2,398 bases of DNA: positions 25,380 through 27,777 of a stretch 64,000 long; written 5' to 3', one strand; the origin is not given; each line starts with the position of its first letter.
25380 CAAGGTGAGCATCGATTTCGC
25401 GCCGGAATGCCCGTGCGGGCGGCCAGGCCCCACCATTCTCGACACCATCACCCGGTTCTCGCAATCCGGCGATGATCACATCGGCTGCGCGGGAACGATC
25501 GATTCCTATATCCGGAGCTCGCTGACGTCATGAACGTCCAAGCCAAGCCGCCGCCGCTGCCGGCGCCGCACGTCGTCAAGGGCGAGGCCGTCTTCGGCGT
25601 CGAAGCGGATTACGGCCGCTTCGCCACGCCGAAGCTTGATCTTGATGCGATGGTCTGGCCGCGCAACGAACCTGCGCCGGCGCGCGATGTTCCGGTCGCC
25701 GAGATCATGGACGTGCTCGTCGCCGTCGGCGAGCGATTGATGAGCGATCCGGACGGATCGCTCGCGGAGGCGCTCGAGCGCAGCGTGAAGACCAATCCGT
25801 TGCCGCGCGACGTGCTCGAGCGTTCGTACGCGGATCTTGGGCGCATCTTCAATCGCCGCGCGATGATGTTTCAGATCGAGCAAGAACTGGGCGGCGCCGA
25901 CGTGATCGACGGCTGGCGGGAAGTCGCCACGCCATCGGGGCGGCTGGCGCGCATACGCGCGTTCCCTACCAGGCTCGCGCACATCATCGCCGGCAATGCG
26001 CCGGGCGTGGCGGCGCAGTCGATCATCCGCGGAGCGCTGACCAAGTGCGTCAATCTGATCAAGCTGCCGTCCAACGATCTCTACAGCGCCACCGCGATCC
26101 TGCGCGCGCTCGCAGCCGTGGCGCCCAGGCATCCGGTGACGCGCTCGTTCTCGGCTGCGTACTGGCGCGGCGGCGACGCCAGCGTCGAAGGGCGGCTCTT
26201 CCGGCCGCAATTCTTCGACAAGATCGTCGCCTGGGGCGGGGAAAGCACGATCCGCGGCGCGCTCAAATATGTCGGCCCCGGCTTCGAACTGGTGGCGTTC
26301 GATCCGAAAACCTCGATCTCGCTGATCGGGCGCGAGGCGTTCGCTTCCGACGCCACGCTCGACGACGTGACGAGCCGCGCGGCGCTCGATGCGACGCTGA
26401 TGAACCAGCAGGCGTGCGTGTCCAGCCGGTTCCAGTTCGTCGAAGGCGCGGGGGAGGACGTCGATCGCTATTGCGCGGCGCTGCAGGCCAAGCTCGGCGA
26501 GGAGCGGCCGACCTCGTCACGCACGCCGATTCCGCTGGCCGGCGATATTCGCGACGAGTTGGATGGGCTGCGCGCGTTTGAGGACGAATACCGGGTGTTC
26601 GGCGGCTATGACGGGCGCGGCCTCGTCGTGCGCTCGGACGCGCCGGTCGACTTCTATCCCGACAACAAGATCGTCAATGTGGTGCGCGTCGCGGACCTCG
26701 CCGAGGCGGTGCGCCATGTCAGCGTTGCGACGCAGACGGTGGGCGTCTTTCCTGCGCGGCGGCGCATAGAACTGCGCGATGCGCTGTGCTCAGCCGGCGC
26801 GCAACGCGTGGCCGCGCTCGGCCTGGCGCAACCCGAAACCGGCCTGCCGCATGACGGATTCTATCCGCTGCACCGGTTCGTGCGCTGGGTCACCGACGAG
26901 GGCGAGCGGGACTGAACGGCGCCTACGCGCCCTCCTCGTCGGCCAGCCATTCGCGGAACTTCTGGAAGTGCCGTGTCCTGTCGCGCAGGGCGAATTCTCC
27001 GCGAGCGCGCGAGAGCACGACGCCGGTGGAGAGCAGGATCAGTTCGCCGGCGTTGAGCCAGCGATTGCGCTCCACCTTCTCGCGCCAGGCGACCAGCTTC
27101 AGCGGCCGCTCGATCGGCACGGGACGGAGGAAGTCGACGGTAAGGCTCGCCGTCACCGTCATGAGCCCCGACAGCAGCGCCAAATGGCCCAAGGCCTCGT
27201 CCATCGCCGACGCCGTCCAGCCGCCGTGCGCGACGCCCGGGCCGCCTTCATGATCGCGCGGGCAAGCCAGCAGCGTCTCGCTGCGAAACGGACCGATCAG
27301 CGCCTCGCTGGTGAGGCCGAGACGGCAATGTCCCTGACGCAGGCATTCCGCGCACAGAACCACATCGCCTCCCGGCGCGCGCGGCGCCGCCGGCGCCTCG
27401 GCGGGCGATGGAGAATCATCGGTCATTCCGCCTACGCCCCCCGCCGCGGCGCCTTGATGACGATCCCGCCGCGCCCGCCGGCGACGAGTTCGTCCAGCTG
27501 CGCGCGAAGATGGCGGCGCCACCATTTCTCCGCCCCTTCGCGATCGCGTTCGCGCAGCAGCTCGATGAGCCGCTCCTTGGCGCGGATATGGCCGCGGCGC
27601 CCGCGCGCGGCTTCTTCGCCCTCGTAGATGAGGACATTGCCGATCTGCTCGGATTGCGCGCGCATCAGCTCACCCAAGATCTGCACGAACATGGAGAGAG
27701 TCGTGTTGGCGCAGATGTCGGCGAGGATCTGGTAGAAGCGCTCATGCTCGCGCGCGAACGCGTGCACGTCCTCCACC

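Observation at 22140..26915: LuxE-like / LuxC-like acid-reductase pair with no luciferase, co-operonic with a TauD dioxygenase and a nitronate monooxygenase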

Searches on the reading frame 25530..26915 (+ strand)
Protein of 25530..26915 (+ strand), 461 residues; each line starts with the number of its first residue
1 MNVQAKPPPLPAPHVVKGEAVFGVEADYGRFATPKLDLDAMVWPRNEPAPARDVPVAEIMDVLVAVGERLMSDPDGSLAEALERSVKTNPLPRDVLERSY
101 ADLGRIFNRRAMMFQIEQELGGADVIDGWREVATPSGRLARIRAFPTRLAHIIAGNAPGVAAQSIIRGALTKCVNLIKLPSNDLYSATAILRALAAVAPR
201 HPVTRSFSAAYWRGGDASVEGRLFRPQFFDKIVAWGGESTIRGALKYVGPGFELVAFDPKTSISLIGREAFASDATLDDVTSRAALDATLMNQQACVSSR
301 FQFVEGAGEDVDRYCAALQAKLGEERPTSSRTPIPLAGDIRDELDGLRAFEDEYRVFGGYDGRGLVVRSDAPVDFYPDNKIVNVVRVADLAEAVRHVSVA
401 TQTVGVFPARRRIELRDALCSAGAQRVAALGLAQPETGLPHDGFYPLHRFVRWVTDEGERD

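Call 3: search_protein_families(library=pfam, proteins=[window:25530-26915:+], max_evalue=0.01)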
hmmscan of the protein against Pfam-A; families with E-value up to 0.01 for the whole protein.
window:25530-26915:+ (461 aa): 1 family
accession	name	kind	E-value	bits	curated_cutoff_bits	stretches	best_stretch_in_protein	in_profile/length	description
PF05893.19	LuxC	-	1.5e-44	152.9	21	1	53-453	3-401/401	Acyl-CoA reductase (LuxC)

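Call 4: search_protein_families(library=ncbifam, proteins=[window:25530-26915:+], max_evalue=0.01)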
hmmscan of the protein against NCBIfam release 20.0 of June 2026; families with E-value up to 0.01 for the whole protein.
window:25530-26915:+ (461 aa): 1 family
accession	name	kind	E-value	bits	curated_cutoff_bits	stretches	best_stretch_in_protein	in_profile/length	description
NF052251.1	LCFA_red_LuxC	equivalog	5.6e-40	137.2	750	1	111-457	111-448/478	long-chain-fatty-acyl-CoA reductase LuxC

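Call 10: search_solved_structures(query=window:25530-26915:+, max_evalue=1)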
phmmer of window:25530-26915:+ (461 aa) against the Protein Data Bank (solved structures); distinct sequences matched with E-value up to 1: 4.
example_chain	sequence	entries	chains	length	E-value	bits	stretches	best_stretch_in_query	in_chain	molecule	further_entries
7xc6_A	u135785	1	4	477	1.9e-29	106.3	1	103-457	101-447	Long-chain acyl-protein thioester reductase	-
3mkz_A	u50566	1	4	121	0.085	15.2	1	135-183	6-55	Protein sopB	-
3mkw_B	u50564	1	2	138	0.11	14.8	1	135-183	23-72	Protein sopB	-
3mky_B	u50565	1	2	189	0.16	14.3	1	135-183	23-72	Protein sopB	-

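Call 53: search_solved_structures(query=window:25530-26915:+, max_evalue=0.001, show_alignments=1)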
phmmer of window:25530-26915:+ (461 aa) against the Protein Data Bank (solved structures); distinct sequences matched with E-value up to 0.001: 1.
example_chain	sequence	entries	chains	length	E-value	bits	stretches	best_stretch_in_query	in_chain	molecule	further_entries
7xc6_A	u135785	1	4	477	1.9e-29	106.3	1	103-457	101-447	Long-chain acyl-protein thioester reductase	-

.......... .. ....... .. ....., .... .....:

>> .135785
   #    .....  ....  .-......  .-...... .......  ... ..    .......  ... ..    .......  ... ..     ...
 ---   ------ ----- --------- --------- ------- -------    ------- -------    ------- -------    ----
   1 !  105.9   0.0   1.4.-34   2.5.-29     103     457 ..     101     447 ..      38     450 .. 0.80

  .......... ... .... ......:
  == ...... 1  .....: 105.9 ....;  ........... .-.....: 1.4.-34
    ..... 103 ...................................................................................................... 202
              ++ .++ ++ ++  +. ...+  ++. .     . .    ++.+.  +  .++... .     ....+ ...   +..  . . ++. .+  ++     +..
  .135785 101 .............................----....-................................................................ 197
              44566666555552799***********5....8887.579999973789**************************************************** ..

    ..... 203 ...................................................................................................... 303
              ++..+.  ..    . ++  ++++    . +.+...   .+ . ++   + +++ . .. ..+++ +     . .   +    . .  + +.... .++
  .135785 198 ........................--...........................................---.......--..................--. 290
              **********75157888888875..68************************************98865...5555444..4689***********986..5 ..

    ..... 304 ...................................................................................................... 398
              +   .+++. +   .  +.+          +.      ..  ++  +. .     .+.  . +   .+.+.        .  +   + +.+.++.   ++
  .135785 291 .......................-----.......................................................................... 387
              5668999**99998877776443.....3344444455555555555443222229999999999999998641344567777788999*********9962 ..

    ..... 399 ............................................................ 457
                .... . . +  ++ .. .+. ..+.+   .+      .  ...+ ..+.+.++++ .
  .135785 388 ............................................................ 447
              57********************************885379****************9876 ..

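Call 58: search_dna_similar(query=window:25530-26915:+, collection=plasmids, mode=protein, max_rows=60, rows=spread)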
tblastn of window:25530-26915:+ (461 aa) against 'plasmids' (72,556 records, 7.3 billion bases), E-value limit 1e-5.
Records with a match: 51; places in all: 51; records where one place covers at least 80% of the query: 23.
Best place of each record, by identity: <60% 51.
By first word of the organism name: Pantoea 13; Sphingobium 11; Azospirillum 9; Pseudonocardia 2; Streptantibioticus 2; Streptomyces 2; Novosphingobium 1; Paraburkholderia 1; Mycobacterium 1; Caballeronia 1; and 8 more.
By predicted mobility (MOB-suite, as given by PLSDB): non-mobilizable 41; mobilizable 7; conjugative 3.
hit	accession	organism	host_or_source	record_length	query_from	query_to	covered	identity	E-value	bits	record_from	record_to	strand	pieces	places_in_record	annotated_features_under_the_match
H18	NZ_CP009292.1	Novosphingobium pentaromativorans US6-1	mud sediment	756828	10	457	97%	55.9%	6e-153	488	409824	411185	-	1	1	acyl-CoA reductase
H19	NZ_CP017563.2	Paraburkholderia sprentiae WSM5005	Lebeckia ambigua,root nodule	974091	9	457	97%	51.4%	5e-136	439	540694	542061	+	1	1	acyl-CoA reductase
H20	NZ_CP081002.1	Sphingobium sp. V4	cell culture,soil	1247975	4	457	98%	47.1%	1e-125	409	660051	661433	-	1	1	record has no annotation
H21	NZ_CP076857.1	Mycobacterium avium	Homo sapiens,sputum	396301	52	457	88%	39.3%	2e-70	249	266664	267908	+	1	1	acyl-CoA reductase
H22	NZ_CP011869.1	Pseudonocardia sp. HH130629-09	Apterostigma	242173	59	457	87%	38.1%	4e-68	243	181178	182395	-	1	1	acyl-CoA reductase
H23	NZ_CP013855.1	Pseudonocardia sp. HH130630-07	Apsterostigma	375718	59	457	87%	38.1%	4e-68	243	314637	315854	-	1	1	acyl-CoA reductase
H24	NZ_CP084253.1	Caballeronia sp. Sq4a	Anasa tristis,Cell culture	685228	12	457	97%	33.5%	5e-63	228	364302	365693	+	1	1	acyl-CoA reductase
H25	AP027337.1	Sphingobium sp. TomTYG72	-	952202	54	453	87%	35.0%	7e-63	228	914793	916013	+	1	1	long-chain-fatty-acyl-CoA reductase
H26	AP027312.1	Sphingobium sp. TomMM7A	-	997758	54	453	87%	34.9%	4e-64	231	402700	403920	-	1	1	long-chain-fatty-acyl-CoA reductase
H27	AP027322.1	Sphingobium sp. TomTYG43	-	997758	54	453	87%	34.9%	4e-64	231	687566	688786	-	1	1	long-chain-fatty-acyl-CoA reductase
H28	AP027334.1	Sphingobium sp. TomTYG71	-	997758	54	453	87%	34.9%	4e-64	231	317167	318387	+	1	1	long-chain-fatty-acyl-CoA reductase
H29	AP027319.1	Sphingobium sp. TomTYG42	-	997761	54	453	87%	34.9%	4e-64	231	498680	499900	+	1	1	long-chain-fatty-acyl-CoA reductase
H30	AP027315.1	Sphingobium sp. TomMM15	-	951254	54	453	87%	34.9%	4e-64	231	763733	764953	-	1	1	long-chain-fatty-acyl-CoA reductase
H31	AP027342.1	Sphingobium sp. TomTYG74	-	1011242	54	453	87%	34.9%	6e-64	231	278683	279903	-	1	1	long-chain-fatty-acyl-CoA reductase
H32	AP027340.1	Sphingobium sp. TomTYG73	-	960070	54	453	87%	34.5%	1e-63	230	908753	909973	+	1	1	long-chain-fatty-acyl-CoA reductase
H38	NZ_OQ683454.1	Escherichia coli K-12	-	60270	116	457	74%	30.3%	9e-30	130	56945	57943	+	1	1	acyl-CoA reductase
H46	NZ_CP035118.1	Lactiplantibacillus plantarum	cell culture,food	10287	45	457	90%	24.0%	8e-15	85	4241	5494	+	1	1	acyl-CoA reductase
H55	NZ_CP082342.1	Pantoea dispersa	Canis lupus familiaris,Skin swab,Paw ...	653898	116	451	73%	27.4%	1e-14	84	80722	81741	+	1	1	acyl-CoA reductase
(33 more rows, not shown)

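Call 59: get_annotated_region(hit=H38, flank=7000)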
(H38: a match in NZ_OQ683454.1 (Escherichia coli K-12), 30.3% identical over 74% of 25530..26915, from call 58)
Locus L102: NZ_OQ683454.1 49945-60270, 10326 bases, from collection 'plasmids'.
description: Escherichia coli str. K-12 substr. MG1655 strain K-12 plasmid pox38, complete sequence
organism: Escherichia coli K-12 (NCBI taxid 511145)
taxonomy: Bacteria; Pseudomonadota; Gammaproteobacteria; Enterobacterales; Enterobacteriaceae; Escherichia; Escherichia coli; Escherichia coli K-12
host: -; source: -; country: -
typing (MOB-suite, as given by PLSDB): conjugative; replicon IncFIA; relaxase MOBF; mating-pair formation MPF_F
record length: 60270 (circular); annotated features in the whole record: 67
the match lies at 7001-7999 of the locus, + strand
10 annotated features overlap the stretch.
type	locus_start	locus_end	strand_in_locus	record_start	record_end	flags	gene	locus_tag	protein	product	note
CDS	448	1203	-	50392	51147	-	repE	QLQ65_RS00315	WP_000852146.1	replication initiation protein RepE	-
CDS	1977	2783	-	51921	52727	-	-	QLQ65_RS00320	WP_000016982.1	site-specific integrase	GO:0015074 - DNA integration [Evidence IEA]; GO:0006310 - DNA recombination [Evidence IEA]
CDS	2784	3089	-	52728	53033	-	ccdB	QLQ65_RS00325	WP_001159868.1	type II toxin-antitoxin system toxin CcdB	-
CDS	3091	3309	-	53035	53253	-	ccdA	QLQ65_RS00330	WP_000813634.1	type II toxin-antitoxin system antitoxin CcdA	-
predicted_resistance_gene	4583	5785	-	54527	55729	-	tet(B)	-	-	tetracycline efflux MFS transporter Tet(B)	predicted by amrfinderplus; class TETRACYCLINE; identity 100.0%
CDS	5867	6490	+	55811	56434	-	tetR(B)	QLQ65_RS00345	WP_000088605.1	tetracycline resistance transcriptional repressor TetR(B)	-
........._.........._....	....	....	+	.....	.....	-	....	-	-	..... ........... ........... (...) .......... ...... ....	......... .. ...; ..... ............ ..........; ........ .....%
CDS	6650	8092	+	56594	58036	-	-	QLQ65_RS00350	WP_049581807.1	acyl-CoA reductase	-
CDS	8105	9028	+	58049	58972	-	-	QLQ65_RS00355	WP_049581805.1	acyl transferase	-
CDS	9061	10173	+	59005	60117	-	-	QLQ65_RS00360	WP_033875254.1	long-chain-fatty-acid--CoA ligase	-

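Call 87: get_annotated_region(hit=H55, flank=5000)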
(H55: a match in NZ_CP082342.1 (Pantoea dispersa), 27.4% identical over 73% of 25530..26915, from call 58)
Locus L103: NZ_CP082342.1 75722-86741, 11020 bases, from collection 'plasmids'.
description: Pantoea dispersa strain AHKW2b plasmid unnamed, complete sequence
organism: Pantoea dispersa (NCBI taxid 59814)
taxonomy: Bacteria; Pseudomonadota; Gammaproteobacteria; Enterobacterales; Erwiniaceae; Pantoea; Pantoea dispersa
host: -; source: Canis lupus familiaris,Skin swab,Paw surface; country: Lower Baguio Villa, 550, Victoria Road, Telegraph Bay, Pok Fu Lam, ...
typing (MOB-suite, as given by PLSDB): non-mobilizable; replicon rep_cluster_1232
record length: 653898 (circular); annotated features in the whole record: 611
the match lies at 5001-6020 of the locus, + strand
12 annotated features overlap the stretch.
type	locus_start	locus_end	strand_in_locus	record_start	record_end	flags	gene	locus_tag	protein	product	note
CDS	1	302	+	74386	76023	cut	-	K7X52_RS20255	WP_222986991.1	ABC transporter ATP-binding protein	-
CDS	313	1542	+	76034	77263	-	-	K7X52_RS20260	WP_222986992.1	M20/M25/M40 family metallo-hydrolase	-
CDS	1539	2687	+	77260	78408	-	-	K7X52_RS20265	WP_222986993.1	Xaa-Pro peptidase family protein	GO:0006508 - proteolysis [Evidence IEA]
CDS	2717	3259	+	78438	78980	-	ddpX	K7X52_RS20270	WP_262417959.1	D-alanyl-D-alanine dipeptidase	GO:0006508 - proteolysis [Evidence IEA]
CDS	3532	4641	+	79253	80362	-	-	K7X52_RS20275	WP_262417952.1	long-chain fatty acid--CoA ligase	-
CDS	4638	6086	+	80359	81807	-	-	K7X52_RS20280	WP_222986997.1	acyl-CoA reductase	GO:0008218 - bioluminescence [Evidence IEA]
CDS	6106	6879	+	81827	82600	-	-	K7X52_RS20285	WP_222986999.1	SDR family oxidoreductase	-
CDS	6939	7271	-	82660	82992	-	-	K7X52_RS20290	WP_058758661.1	four-helix bundle copper-binding protein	-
CDS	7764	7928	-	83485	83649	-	-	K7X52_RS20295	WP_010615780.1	general stress protein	GO:0006950 - response to stress [Evidence IEA]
CDS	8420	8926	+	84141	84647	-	-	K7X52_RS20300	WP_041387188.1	DUF892 family protein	-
CDS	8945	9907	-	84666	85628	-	-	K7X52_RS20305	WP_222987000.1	PDR/VanB family oxidoreductase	-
CDS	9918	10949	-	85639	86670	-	hpxD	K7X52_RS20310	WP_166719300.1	molybdenum cofactor-independent xanthine hydroxylase subunit HpxD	-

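Call 88: get_annotated_region(hit=H46, flank=4000)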
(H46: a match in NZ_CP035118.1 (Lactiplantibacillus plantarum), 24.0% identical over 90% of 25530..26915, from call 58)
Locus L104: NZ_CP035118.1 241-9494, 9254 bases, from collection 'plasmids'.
description: Lactiplantibacillus plantarum strain SRCM103295 plasmid unnamed5
organism: Lactiplantibacillus plantarum (NCBI taxid 1590)
taxonomy: Bacteria; Bacillota; Bacilli; Lactobacillales; Lactobacillaceae; Lactiplantibacillus; Lactiplantibacillus plantarum
host: -; source: cell culture,food; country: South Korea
typing (MOB-suite, as given by PLSDB): non-mobilizable; replicon rep_cluster_1244
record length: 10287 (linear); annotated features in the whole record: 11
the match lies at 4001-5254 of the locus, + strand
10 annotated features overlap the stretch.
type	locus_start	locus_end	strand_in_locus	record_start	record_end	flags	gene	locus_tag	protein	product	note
CDS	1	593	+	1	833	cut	-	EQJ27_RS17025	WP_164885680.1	replication initiation protein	GO:0006270 - DNA replication initiation [Evidence IEA]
CDS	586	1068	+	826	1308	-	-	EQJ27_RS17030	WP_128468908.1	DUF536 domain-containing protein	-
CDS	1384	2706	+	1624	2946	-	-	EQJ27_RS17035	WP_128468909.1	solute carrier family 23 protein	GO:0055085 - transmembrane transport [Evidence IEA]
CDS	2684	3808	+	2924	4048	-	-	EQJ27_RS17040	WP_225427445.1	acyl-CoA synthetase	-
CDS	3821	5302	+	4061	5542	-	-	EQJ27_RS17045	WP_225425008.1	acyl-CoA reductase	GO:0008218 - bioluminescence [Evidence IEA]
CDS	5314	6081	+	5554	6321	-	-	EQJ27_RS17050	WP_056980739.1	SDR family oxidoreductase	-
CDS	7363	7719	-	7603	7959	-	-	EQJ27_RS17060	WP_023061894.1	type II toxin-antitoxin system YafQ family toxin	-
CDS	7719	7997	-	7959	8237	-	-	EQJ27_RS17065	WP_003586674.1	type II toxin-antitoxin system prevent-host-death family antitoxin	GO:0008219 - cell death [Evidence IEA]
CDS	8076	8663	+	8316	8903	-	-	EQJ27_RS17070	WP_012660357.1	site-specific integrase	-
CDS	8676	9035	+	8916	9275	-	-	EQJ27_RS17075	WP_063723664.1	hypothetical protein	-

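Call 89: search_protein_families(library=pfam, proteins=[L102:9061-10173:+, L103:3532-4641:+, L104:2684-3808:+, L102:6650-8092:+], max_evalue=0.001)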
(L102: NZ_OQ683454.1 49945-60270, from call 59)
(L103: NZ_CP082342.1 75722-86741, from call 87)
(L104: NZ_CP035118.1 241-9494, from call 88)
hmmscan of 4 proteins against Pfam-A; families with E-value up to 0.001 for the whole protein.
L102:9061-10173:+ (370 aa): 1 family
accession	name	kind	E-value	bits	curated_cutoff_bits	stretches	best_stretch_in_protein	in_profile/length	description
PF04443.18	LuxE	-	1.2e-197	656.9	24.9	1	1-368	1-390/391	Acyl-protein synthetase, LuxE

L103:3532-4641:+ (369 aa): 2 families
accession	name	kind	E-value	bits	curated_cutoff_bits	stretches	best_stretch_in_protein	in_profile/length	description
PF04443.18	LuxE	-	1.6e-14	54.1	24.9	1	26-360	31-388/391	Acyl-protein synthetase, LuxE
PF00501.34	AMP-binding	-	2.8e-05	23.5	29.9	1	246-314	302-373/384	AMP-binding enzyme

L104:2684-3808:+ (374 aa): 1 family
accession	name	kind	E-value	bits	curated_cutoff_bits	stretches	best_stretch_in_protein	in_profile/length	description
PF04443.18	LuxE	-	1.3e-27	97.1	24.9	1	7-368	15-389/391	Acyl-protein synthetase, LuxE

L102:6650-8092:+ (480 aa): 2 families
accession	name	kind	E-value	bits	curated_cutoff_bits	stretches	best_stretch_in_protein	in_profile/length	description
PF05893.19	LuxC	-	2e-152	508.2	21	1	53-446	2-401/401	Acyl-CoA reductase (LuxC)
PF00171.27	Aldedh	-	2.1e-07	30.3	23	1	125-312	105-293/461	Aldehyde dehydrogenase family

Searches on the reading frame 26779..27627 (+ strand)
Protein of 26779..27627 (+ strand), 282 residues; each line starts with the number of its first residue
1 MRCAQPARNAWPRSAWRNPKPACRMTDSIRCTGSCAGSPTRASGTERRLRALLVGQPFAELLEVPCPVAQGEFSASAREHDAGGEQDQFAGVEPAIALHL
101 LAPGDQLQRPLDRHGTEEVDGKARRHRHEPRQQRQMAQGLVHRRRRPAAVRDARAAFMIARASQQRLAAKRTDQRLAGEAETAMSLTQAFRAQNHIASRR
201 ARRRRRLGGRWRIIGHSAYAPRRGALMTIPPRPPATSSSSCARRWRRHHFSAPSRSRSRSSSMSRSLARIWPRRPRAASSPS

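Call 8: search_protein_families(library=pfam, proteins=[window:26779-27627:+], max_evalue=10)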
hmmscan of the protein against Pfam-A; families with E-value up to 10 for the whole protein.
window:26779-27627:+ (282 aa): 0 families

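Call 15: search_protein_families(library=pfam, proteins=[window:26779-27627:+], max_evalue=0.001)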
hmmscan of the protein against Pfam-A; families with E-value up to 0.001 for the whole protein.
window:26779-27627:+ (282 aa): 0 families

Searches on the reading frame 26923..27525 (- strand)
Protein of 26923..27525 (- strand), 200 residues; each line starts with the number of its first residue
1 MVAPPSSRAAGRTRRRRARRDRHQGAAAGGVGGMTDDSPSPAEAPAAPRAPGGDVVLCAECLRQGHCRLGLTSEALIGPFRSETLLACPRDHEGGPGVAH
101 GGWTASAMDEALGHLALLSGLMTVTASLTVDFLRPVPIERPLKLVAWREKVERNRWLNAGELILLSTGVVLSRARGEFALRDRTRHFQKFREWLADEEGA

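Call 26: search_protein_families(library=pfam, proteins=[window:26923-27525:-], max_evalue=0.01)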
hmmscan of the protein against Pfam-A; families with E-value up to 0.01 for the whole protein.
window:26923-27525:- (200 aa): 2 families
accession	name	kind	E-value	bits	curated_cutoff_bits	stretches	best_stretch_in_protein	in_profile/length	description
PF03061.28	4HBT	-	6.2e-11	42.9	20.6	1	97-155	2-63/79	Thioesterase superfamily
PF13622.12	4HBT_3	-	1.5e-05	25.6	24.3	1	97-153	9-60/83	Acyl-CoA thioesterase N-terminal domain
